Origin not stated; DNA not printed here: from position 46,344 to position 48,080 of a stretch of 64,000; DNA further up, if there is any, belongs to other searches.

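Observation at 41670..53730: recC and recB are separated by a two-gene insert (CxxC hypothetical + B12-binding radical SAM) where E. coli carries ptrA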

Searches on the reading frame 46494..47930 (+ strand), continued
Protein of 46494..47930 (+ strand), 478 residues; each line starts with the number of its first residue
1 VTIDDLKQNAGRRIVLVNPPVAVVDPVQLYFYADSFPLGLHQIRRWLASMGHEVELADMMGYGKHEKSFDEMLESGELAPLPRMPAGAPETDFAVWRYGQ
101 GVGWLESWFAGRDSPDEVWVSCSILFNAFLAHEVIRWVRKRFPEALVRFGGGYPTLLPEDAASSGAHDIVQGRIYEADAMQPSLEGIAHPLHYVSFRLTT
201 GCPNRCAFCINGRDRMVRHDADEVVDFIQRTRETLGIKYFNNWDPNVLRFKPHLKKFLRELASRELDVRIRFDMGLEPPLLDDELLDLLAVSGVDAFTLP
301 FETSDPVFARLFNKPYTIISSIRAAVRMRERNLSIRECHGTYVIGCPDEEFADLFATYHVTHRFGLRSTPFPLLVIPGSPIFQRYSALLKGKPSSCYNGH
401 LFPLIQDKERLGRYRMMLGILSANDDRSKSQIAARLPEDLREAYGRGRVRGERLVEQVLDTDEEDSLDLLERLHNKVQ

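Call 83: search_protein_families(library=pfam, proteins=[L018:3791-5875:+, L018:5872-7164:+, L018:7155-7970:+, L018:7993-8988:+, L018:11362-12312:+, L018:12339-13271:+, L018:13274-14722:+, L022:5541-8414:+, L022:8342-10429:+, L007:7792-8949:+], max_evalue=0.001)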
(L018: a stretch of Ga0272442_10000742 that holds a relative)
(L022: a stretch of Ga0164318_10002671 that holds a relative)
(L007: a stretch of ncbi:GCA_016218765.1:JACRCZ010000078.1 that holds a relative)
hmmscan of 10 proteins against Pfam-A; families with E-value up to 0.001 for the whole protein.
L018:3791-5875:+ (694 aa): 1 family
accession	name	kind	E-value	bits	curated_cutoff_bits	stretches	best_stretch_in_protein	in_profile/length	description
PF00148.24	Oxidored_nitro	-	5.8e-23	81.8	28.6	1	283-646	19-355/399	Nitrogenase component 1 type Oxidoreductase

L018:5872-7164:+ (430 aa): 1 family
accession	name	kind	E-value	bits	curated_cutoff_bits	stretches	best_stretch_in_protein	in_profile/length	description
PF00148.24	Oxidored_nitro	-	3.2e-46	158.4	28.6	1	67-421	41-398/399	Nitrogenase component 1 type Oxidoreductase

L018:7155-7970:+ (271 aa): 5 families
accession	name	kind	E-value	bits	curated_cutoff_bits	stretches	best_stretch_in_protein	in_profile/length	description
PF00142.24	Fer4_NifH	-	3.2e-76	256.8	25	1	3-263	2-262/271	4Fe-4S iron sulfur cluster binding proteins, NifH/frxC family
PF01656.29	CbiA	-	7.3e-11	42.5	25.4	1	4-223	2-125/125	CobQ/CobB/MinD/ParA nucleotide binding domain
PF13614.12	AAA_31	-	9.6e-08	32.6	27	1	8-47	9-48/177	AAA domain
PF10609.15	ParA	-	1.3e-05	25.1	27.1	1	7-32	10-35/246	NUBPL iron-transfer P-loop NTPase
PF02374.21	ArsA_ATPase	-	5.9e-05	22.9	24.3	1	1-39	1-39/305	Anion-transporting ATPase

L018:7993-8988:+ (331 aa): 3 families
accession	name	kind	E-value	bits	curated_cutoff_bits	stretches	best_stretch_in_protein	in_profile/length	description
PF04055.27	Radical_SAM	-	6.5e-26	91.9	29.5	1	6-167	1-161/166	Radical SAM superfamily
PF13353.11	Fer4_12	-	0.00015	22.5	22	1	11-104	14-111/137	4Fe-4S single cluster domain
PF13344.12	Hydrolase_6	-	0.0004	20.8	27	0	58-105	12-58/101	Haloacid dehalogenase-like hydrolase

L018:11362-12312:+ (316 aa): 1 family
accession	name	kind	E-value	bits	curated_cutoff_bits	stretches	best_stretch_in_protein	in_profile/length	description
PF04055.27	Radical_SAM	-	1.6e-22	80.9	29.5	1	25-180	3-166/166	Radical SAM superfamily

L018:12339-13271:+ (310 aa): 1 family
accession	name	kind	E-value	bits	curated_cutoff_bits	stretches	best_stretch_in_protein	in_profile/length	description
PF04055.27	Radical_SAM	-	2.5e-26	93.3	29.5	1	8-161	2-165/166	Radical SAM superfamily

L018:13274-14722:+ (482 aa): 5 families
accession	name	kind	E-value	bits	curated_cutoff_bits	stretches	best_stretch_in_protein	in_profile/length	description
PF01487.21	DHquinase_I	-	3e-22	80.3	22.2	1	3-207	1-222/230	Type I 3-dehydroquinase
PF08501.16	Shikimate_dh_N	-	1.1e-09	38.8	27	1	235-308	8-83/83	Shikimate dehydrogenase substrate binding domain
PF01488.26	Shikimate_DH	-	4.6e-08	33.7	24.3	1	331-394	4-71/138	Shikimate / quinate 5-dehydrogenase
PF03807.23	F420_oxidored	-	1.8e-06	28.9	21.6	1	343-431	3-92/94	NADP oxidoreductase coenzyme F420-dependent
PF02826.25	2-Hacid_dh_C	-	0.00095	19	25.1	0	333-393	30-89/178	D-isomer specific 2-hydroxyacid dehydrogenase, NAD binding domain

L022:5541-8414:+ (957 aa): 1 family
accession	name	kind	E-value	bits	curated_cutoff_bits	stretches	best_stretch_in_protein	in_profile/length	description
PF04467.17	DUF483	-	0.00014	22.3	25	1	616-685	31-96/122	Protein of unknown function (DUF483)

L022:8342-10429:+ (695 aa): 0 families

L007:7792-8949:+ (385 aa): 0 families

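Call 92: search_dna_similar(query=window:46494-47927:+, collection=plasmids, mode=protein, max_evalue=0.00001, max_rows=8)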
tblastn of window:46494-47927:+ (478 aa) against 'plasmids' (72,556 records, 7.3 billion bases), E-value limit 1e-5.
No match.

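Call 95: search_dna_similar(query=window:46494-47927:+, collection=phages, mode=protein, max_evalue=0.00001, max_rows=5)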
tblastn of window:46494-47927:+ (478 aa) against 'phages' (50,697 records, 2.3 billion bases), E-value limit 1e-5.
No match.
